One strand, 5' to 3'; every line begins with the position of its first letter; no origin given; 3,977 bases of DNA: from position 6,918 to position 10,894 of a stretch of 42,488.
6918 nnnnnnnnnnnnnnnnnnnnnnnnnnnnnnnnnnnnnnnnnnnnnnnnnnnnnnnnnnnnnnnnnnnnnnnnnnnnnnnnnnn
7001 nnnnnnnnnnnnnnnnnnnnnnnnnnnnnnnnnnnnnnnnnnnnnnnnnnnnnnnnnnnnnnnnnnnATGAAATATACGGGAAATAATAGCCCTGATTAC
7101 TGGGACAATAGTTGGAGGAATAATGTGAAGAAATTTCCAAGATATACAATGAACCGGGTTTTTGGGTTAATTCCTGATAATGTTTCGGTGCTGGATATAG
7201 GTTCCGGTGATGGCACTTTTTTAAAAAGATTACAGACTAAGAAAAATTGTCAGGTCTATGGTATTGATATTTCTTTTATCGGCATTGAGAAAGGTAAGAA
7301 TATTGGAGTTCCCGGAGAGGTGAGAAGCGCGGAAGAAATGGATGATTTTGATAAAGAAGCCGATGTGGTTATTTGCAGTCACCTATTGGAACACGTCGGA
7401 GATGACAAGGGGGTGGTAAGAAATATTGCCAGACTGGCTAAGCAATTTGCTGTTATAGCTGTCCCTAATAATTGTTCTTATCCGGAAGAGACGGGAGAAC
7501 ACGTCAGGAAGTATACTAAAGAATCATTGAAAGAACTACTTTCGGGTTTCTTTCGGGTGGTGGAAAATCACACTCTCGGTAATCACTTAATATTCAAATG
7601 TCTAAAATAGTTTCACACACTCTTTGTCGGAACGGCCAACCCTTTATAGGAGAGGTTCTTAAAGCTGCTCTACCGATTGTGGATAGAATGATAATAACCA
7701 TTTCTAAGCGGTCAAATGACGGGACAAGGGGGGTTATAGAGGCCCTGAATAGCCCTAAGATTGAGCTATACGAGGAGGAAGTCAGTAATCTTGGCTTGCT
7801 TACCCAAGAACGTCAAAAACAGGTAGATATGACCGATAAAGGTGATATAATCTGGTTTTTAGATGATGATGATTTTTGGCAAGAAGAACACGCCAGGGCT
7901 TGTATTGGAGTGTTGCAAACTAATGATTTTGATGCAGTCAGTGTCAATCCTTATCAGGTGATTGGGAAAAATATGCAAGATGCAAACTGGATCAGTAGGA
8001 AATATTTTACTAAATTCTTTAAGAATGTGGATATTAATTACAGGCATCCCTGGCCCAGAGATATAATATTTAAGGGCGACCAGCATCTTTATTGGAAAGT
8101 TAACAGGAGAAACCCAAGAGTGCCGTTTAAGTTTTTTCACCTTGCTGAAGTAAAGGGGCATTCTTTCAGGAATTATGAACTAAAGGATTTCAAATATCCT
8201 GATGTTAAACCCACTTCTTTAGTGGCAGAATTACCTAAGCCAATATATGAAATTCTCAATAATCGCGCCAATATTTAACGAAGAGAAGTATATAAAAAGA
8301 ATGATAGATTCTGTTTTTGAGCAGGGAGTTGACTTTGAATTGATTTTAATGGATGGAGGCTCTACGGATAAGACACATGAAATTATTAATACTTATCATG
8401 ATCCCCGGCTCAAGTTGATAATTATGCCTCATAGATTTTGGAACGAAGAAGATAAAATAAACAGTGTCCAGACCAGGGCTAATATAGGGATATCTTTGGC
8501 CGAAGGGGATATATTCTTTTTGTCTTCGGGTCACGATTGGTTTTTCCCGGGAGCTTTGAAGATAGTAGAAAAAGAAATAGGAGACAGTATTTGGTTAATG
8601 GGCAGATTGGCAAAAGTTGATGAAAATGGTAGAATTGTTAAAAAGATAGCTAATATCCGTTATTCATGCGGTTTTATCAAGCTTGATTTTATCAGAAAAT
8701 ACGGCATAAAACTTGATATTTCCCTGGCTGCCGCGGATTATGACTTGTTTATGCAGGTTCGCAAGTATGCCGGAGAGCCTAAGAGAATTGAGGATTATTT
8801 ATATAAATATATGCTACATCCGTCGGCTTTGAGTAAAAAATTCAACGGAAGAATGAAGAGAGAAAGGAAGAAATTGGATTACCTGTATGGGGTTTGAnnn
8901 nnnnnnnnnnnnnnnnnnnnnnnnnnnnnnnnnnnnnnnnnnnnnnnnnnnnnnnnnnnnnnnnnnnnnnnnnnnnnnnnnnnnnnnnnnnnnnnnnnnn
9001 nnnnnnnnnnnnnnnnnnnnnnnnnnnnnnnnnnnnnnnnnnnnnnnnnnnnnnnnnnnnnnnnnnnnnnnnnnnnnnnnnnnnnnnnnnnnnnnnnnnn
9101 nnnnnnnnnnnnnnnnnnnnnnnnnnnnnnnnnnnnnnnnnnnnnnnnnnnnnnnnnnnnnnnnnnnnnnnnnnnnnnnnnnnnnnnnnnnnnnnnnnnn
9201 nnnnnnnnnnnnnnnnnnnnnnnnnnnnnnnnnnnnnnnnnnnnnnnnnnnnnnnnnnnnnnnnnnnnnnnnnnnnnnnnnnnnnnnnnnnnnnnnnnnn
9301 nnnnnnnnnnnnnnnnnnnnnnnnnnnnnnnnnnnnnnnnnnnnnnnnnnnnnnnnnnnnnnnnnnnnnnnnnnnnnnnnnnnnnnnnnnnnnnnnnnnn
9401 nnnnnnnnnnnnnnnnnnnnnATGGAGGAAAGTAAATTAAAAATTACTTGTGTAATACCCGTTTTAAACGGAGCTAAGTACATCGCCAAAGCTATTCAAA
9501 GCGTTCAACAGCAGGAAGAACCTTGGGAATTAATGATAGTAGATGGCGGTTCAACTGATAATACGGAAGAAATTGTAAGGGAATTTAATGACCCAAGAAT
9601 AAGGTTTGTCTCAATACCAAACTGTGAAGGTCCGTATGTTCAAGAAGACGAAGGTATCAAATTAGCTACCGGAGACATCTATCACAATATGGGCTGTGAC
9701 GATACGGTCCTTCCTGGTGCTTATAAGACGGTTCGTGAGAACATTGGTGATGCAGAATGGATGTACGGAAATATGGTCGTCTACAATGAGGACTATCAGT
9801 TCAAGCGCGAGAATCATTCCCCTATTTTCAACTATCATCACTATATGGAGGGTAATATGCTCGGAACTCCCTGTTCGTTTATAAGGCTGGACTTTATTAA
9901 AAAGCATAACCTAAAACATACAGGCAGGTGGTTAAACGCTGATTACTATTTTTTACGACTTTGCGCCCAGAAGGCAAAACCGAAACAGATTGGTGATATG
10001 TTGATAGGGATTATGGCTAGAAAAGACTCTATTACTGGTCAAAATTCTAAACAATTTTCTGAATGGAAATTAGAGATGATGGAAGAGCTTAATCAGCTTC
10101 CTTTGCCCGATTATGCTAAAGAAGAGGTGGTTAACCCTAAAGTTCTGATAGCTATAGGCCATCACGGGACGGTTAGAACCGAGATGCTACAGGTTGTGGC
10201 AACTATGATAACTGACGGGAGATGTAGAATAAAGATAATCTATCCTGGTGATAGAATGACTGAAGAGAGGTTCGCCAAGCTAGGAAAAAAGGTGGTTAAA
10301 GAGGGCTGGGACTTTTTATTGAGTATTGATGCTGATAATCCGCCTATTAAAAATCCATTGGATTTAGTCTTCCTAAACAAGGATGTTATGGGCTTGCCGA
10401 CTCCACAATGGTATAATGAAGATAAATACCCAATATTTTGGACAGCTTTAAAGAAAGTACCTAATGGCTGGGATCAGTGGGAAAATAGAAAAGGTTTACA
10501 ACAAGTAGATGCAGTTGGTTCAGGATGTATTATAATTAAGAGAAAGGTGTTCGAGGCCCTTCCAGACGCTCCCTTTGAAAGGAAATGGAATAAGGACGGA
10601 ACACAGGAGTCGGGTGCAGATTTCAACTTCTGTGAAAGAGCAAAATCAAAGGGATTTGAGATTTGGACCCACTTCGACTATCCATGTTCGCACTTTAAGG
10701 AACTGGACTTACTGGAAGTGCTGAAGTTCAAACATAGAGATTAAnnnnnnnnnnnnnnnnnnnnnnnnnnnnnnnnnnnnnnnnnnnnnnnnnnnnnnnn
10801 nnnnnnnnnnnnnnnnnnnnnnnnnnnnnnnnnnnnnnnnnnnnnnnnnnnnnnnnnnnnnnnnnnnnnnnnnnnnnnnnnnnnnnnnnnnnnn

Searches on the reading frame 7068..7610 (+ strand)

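Call 9: search_protein_families(library=pfam, proteins=[window:7068-7610:+], max_evalue=0.01)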
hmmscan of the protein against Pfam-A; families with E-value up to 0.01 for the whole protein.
window:7068-7610:+ (180 aa): 8 families
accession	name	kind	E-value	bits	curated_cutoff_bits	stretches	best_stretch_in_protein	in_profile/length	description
PF13489.12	Methyltransf_23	-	3.4e-18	66.3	27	1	24-159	9-155/164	Methyltransferase domain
PF13847.12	Methyltransf_31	-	1.4e-12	47.9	27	1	37-136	3-113/145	Methyltransferase domain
PF08241.18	Methyltransf_11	-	5.2e-12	46.7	21.2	1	42-126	1-89/95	Methyltransferase domain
PF13649.12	Methyltransf_25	-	3.2e-11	44.2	27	1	41-125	1-94/97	Methyltransferase domain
PF08242.18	Methyltransf_12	-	5.4e-11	43.5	30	1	42-126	1-94/98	Methyltransferase domain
PF07021.18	MetW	-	8.2e-10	39.1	21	1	29-135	5-112/193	Methionine biosynthesis protein MetW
PF01728.25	FtsJ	-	4.5e-05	23.9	24.1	1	28-103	12-97/181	FtsJ-like methyltransferase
PF05219.18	DREV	-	0.0034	17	26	1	38-122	95-176/265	DREV methyltransferase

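Call 77: search_protein_families(library=ncbifam, proteins=[window:7068-7610:+], max_evalue=0.001)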
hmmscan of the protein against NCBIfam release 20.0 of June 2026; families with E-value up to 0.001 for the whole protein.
window:7068-7610:+ (180 aa): 7 families
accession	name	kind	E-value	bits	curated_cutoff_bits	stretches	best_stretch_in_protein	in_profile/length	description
TIGR02081.1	metW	equivalog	1.1e-13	51.2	189.5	1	28-136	4-113/194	methionine biosynthesis protein MetW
NF041255.1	mycofact_MftM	equivalog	1.7e-10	40.7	200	1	31-158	134-266/289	mycofactocin oligosaccharide methyltransferase MftM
TIGR01983.1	UbiG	equivalog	3.3e-09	36.4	102.95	1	37-128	49-147/228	bifunctional 2-polyprenyl-6-hydroxyphenol methylase/3-demethylubiquinol 3-O-methyltransferase UbiG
NF045667.1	MTase_DVU1556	equivalog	3.4e-09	36.5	155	1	36-131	21-118/213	DVU_1556 family methyltransferase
TIGR02072.1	BioC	equivalog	1.4e-05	25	184.95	1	38-132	35-132/244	malonyl-ACP O-methyltransferase BioC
NF004851.0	PRK06202.1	equivalog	0.00023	20.6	243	1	38-130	61-164/237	hypothetical protein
NF043040.1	corrin_prot_MT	hypoth_equivalog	0.0005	19.6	180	1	35-69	38-72/216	corrinoid protein-associated methyltransferase CpaM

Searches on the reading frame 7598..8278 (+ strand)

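Call 9: search_protein_families(library=pfam, proteins=[window:7598-8278:+], max_evalue=0.01)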
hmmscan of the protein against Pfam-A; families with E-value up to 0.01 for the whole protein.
window:7598-8278:+ (226 aa): 2 families
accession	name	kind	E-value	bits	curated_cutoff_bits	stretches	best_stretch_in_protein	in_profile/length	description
PF00535.33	Glycos_transf_2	-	1.2e-08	35.5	23.3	1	10-145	6-146/168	Glycosyl transferase family 2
PF13641.12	Glyco_tranf_2_3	-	0.00078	20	27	1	10-119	9-124/230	Glycosyltransferase like family 2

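Call 77: search_protein_families(library=ncbifam, proteins=[window:7598-8278:+], max_evalue=0.001)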
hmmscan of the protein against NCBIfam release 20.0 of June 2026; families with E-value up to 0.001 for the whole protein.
window:7598-8278:+ (226 aa): 0 families

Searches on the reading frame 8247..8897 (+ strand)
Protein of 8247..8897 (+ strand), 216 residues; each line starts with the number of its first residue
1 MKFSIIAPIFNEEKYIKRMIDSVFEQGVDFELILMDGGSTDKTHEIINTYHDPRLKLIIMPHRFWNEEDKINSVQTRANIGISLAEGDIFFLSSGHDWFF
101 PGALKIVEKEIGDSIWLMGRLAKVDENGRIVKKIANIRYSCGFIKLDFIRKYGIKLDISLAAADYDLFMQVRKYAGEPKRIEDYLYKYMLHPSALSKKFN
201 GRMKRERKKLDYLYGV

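Call 9: search_protein_families(library=pfam, proteins=[window:8247-8897:+], max_evalue=0.01)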
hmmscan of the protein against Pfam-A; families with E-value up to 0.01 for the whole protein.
window:8247-8897:+ (216 aa): 2 families
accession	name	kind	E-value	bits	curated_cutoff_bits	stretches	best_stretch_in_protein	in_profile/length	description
PF00535.33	Glycos_transf_2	-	3.4e-18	66.6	23.3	1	4-155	1-150/168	Glycosyl transferase family 2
PF10111.15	Glyco_tranf_2_2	-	1.9e-05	24.7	27.3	1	5-98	2-93/276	Glycosyltransferase like family 2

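Call 77: search_protein_families(library=ncbifam, proteins=[window:8247-8897:+], max_evalue=0.001)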
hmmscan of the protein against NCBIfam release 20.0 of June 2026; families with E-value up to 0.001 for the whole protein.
window:8247-8897:+ (216 aa): 14 families
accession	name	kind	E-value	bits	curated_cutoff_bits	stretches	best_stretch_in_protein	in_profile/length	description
NF007482.0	PRK10073.1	equivalog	3.6e-12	45.9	423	1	2-89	7-88/334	glycosyltransferase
NF047683.1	TeichurnBiosyTuaG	equivalog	6.9e-09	35.7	400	1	3-60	8-68/252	teichuronic acid biosynthesis protein TuaG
TIGR04283.1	glyco_like_mftF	equivalog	1.2e-08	34.8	182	1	4-90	2-76/221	TIGR04283 family arsenosugar biosynthesis glycosyltransferase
NF047588.1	GlcsyltransPgfSStrep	equivalog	9.2e-07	28.4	500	1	1-88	1-95/308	glycosyltransferase PgfS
NF053739.1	GlytfEpsEBac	equivalog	3.6e-06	26.2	450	1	2-60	2-61/265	glycosyltransferase EpsE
TIGR03937.1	PgaC_IcaA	equivalog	6.1e-06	25.4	422.3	1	3-60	47-105/407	poly-beta-1,6-N-acetyl-D-glucosamine synthase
NF050050.1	ProtGlycPglI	equivalog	8.4e-06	25.4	500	1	2-113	3-110/306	GalNAc(5)-diNAcBac-PP-undecaprenol beta-1,3-glucosyltransferase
TIGR04195.1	S_glycosyl_SunS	equivalog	0.00011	21.2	350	1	9-58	65-111/421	SunS family peptide S-glycosyltransferase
TIGR04009.1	wcaE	equivalog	0.00012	21.4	369.2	1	24-108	28-104/248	colanic acid biosynthesis glycosyltransferase WcaE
TIGR04182.1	glyco_TIGR04182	equivalog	0.00018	21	325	1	4-47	3-45/293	S-layer glycoprotein N-glycosyltransferase AglJ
NF045692.1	OglycostaseCruG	equivalog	0.00022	20.3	600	1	3-59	43-102/386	2'-O-glycosyltransferase CruG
TIGR04017.1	WcaA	equivalog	0.00029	20.5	495.75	0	4-58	8-65/279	colanic acid biosynthesis glycosyltransferase WcaA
NF038302.1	EPS_HpsE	equivalog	0.00041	19.4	300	1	1-52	1-56/307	hormogonium polysaccharide biosynthesis glycosyltransferase HpsE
NF007453.0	PRK10018.1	equivalog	0.00044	20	382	0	3-58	8-66/280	colanic acid biosynthesis glycosyltransferase WcaA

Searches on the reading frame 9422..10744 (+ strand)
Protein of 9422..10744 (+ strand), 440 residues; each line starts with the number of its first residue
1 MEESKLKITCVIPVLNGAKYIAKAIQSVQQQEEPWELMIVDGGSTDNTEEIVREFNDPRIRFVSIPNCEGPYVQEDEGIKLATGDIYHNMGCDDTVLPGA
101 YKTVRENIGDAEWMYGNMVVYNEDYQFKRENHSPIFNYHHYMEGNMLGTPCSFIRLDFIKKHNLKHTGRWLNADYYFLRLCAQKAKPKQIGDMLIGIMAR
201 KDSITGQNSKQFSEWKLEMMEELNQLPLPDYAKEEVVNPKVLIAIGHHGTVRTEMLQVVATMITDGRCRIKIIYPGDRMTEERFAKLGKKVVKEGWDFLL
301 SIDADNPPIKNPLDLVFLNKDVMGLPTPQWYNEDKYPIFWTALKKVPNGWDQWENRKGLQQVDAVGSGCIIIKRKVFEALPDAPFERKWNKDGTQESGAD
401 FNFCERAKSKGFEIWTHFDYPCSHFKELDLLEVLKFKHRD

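Call 9: search_protein_families(library=pfam, proteins=[window:9422-10744:+], max_evalue=0.01)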
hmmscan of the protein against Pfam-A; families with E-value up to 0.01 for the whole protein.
window:9422-10744:+ (440 aa): 2 families
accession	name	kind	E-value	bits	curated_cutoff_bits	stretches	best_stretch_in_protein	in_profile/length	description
PF00535.33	Glycos_transf_2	-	1.4e-20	74.4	23.3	1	10-136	2-132/168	Glycosyl transferase family 2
PF10111.15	Glyco_tranf_2_2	-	0.0053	16.7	27.3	1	9-67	1-61/276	Glycosyltransferase like family 2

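Call 77: search_protein_families(library=ncbifam, proteins=[window:9422-10744:+], max_evalue=0.001)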
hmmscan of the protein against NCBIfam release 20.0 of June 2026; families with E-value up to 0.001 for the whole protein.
window:9422-10744:+ (440 aa): 19 families
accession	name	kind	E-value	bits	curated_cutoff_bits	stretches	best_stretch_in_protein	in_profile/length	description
NF007482.0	PRK10073.1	equivalog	1.6e-13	50.4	423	1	1-106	1-108/334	glycosyltransferase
TIGR04283.1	glyco_like_mftF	equivalog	1.9e-11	44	182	1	8-108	1-97/221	TIGR04283 family arsenosugar biosynthesis glycosyltransferase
NF047683.1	TeichurnBiosyTuaG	equivalog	3.3e-11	43.3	400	1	1-96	1-99/252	teichuronic acid biosynthesis protein TuaG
NF050050.1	ProtGlycPglI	equivalog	2.3e-09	37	500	1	7-121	3-122/306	GalNAc(5)-diNAcBac-PP-undecaprenol beta-1,3-glucosyltransferase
NF038302.1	EPS_HpsE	equivalog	1.5e-08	34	300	1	7-57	2-56/307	hormogonium polysaccharide biosynthesis glycosyltransferase HpsE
NF007453.0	PRK10018.1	equivalog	1.7e-07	31.2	382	1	7-118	7-124/280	colanic acid biosynthesis glycosyltransferase WcaA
TIGR04017.1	WcaA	equivalog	9.1e-07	28.7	495.75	1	8-104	7-106/279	colanic acid biosynthesis glycosyltransferase WcaA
NF045692.1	OglycostaseCruG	equivalog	2.5e-06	26.7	600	1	7-63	42-101/386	2'-O-glycosyltransferase CruG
TIGR03965.1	mycofact_glyco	equivalog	3.3e-06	26.3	280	1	4-88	72-159/467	mycofactocin biosynthesis glycosyltransferase MftF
TIGR03937.1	PgaC_IcaA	equivalog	4.7e-06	25.8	422.3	1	6-94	45-136/407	poly-beta-1,6-N-acetyl-D-glucosamine synthase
NF047588.1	GlcsyltransPgfSStrep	equivalog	3e-05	23.4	500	1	6-93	1-95/308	glycosyltransferase PgfS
NF010496.0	PRK13915.1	equivalog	5.2e-05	22.5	262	1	5-53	30-82/307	glucosyl-3-phosphoglycerate synthase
NF041875.1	EPS_EpsD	equivalog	5.3e-05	22.8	370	1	10-86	3-82/325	exopolysaccharide biosynthesis glycosyltransferase EpsD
NF053739.1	GlytfEpsEBac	equivalog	0.00019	20.5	450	1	7-57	2-53/265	glycosyltransferase EpsE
TIGR04440.1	glyco_TIGR04440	domain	0.00021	21.1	70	1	8-73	2-70/215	TIGR00180 family glycosyltransferase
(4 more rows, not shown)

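Call 78: search_solved_structures(query=window:9422-10744:+, max_evalue=0.01)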
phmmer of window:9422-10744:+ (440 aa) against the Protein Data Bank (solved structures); distinct sequences matched with E-value up to 0.01: 17.
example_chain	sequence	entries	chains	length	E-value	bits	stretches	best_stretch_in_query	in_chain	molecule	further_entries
2z87_A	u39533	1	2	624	1.5e-11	47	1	8-103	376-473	Chondroitin synthase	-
2z86_A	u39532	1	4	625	1.5e-11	46.9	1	8-103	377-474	Chondroitin synthase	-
9omm_A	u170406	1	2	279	6.2e-11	44.9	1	6-111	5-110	Glycosyltransferase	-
9omh_A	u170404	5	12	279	6.4e-11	44.9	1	6-111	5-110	Glycosyltransferase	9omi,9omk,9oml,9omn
9omj_A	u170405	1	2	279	7.9e-11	44.6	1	7-111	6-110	Glycosyltransferase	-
5hea_A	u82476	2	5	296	2e-06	30.1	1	8-124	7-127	Putative glycosyltransferase (GalT1)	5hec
8bz4_A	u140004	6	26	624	0.00034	22.7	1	5-109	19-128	Glycosyltransferase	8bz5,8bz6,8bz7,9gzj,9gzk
5tze_C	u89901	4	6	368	0.00042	22.4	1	7-96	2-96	Glycosyl transferase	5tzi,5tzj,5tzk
8bz8_A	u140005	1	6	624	0.00046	22.3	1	5-105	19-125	Glycosyltransferase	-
5tz8_A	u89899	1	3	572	0.0009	21.3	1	7-96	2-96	Glycosyl transferase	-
6p61_A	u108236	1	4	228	0.0013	20.8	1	8-96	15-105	Glycosyltransferase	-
1h7l_A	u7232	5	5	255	0.0022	20.1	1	7-64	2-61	SPORE COAT POLYSACCHARIDE BIOSYNTHESIS PROTEIN SPSA | PROTEIN (SPORE COAT POLYSACCHARIDE BIOSYNTHESIS PROTEIN SPSA)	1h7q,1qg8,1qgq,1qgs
3l7i_A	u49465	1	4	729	0.0051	18.8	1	7-70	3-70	Teichoic acid biosynthesis protein F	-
3l7m_A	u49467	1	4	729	0.0051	18.8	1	7-70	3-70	Teichoic acid biosynthesis protein F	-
3l7j_A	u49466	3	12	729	0.0053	18.8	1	7-70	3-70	Teichoic acid biosynthesis protein F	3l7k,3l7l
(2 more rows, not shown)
